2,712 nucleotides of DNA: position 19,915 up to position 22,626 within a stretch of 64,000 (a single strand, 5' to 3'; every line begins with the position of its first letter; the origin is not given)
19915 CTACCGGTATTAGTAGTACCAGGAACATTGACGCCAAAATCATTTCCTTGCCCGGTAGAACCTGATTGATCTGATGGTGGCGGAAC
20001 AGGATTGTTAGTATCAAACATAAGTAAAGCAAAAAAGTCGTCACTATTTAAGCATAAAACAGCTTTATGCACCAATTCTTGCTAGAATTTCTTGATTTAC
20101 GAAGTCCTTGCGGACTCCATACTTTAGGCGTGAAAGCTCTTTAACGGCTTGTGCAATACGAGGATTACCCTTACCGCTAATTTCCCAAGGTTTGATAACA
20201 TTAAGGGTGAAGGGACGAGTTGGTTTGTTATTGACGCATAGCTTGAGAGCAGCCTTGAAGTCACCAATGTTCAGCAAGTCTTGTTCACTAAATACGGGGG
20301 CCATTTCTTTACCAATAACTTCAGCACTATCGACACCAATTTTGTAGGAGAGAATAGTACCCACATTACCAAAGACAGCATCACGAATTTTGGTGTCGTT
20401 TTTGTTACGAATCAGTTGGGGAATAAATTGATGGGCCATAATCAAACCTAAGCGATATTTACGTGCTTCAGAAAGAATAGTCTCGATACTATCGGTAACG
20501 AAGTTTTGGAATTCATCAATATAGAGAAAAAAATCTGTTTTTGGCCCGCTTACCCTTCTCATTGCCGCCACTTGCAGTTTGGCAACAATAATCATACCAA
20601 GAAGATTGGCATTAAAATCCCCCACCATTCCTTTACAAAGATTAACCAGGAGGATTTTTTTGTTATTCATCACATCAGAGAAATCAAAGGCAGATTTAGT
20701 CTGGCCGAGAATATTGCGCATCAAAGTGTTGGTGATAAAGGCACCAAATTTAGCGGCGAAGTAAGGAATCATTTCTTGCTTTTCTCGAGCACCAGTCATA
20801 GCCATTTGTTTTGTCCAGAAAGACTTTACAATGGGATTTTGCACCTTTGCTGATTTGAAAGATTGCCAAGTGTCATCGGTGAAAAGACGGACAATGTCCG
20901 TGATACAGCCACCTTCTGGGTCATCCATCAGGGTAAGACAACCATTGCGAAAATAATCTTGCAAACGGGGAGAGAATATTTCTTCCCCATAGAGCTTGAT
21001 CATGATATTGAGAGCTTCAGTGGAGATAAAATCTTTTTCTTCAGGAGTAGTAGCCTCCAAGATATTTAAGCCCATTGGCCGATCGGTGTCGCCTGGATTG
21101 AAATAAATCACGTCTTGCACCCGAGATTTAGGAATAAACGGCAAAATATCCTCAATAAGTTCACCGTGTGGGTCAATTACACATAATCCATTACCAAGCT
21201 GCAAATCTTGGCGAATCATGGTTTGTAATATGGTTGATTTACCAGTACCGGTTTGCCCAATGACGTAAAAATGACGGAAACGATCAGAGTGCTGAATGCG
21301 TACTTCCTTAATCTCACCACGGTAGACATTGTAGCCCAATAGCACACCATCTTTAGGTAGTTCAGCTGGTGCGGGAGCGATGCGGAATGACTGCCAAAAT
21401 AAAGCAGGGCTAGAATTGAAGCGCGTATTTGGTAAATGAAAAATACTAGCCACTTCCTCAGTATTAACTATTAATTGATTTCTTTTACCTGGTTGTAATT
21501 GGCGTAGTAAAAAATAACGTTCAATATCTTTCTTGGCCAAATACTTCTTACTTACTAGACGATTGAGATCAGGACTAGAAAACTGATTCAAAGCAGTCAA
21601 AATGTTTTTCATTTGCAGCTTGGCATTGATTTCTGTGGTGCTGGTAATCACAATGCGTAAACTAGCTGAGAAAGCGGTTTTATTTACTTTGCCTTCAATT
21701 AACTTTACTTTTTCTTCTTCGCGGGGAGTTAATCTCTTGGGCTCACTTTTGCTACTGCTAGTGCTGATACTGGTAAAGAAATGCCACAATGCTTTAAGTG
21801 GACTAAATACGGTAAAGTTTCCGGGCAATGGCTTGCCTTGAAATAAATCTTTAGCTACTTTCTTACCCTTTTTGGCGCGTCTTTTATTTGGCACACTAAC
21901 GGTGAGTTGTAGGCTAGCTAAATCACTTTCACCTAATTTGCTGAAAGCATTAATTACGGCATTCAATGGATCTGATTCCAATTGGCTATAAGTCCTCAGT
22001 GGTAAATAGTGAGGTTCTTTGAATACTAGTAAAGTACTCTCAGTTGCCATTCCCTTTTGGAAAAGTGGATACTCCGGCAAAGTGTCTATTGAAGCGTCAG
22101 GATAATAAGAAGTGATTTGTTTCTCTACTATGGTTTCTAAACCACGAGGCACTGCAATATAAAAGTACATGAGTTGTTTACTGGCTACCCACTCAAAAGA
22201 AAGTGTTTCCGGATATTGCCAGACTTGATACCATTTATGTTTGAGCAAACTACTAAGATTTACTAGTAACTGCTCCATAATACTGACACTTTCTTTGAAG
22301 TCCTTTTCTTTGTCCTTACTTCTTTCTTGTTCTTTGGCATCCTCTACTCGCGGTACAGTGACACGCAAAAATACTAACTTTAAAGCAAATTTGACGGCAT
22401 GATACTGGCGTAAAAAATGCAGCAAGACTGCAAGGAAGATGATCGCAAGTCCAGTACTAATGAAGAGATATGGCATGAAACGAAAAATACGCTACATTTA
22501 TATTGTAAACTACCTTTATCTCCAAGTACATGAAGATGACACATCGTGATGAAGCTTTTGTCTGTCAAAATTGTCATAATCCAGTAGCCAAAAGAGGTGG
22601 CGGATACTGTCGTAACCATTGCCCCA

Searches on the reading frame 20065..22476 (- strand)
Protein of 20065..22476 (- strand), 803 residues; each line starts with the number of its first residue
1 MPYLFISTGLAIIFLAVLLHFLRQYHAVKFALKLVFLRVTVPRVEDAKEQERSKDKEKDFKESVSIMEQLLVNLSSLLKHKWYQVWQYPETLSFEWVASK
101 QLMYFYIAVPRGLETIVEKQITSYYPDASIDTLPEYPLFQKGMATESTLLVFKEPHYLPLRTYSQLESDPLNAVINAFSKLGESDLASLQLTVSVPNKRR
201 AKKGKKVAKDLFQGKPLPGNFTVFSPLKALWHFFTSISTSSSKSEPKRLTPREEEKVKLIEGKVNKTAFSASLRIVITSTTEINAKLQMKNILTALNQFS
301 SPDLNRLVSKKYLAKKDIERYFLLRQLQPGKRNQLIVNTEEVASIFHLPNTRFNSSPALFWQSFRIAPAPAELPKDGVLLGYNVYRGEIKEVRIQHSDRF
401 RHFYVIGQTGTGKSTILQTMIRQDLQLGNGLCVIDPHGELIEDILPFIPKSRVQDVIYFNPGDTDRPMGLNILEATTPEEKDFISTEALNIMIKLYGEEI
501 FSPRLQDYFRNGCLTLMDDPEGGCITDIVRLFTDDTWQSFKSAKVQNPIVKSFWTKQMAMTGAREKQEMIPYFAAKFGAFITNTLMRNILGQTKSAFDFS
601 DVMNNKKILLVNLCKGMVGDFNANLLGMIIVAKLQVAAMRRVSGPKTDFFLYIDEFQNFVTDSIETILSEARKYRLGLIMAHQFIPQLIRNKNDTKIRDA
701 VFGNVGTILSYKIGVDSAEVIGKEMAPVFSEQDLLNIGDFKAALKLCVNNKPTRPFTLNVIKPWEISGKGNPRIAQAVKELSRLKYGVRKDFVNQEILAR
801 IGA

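Call 90: search_protein_families(library=pfam, proteins=[window:20065-22476:-])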
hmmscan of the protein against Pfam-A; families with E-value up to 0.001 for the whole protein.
window:20065-22476:- (803 aa): 5 families
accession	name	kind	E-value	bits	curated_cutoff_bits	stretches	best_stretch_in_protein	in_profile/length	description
PF01935.23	DUF87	-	2.4e-08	34.8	23.2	1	388-439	11-63/220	Helicase HerA, central domain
PF10412.15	TrwB_AAD_bind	-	2.9e-08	33.4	20.5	1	389-688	4-286/387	Type IV secretion-system coupling protein DNA-binding domain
PF02534.20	T4SS-DNA_transf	-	7.2e-07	28.8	20.1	1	394-723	37-380/468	Type IV secretory system Conjugative DNA transfer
PF13401.12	AAA_22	-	0.00018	22.3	27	0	402-435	7-33/130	AAA domain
PF12696.13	TraG-D_C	-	0.00091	19.6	22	0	651-712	4-65/126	TraM recognition site of TraD and TraG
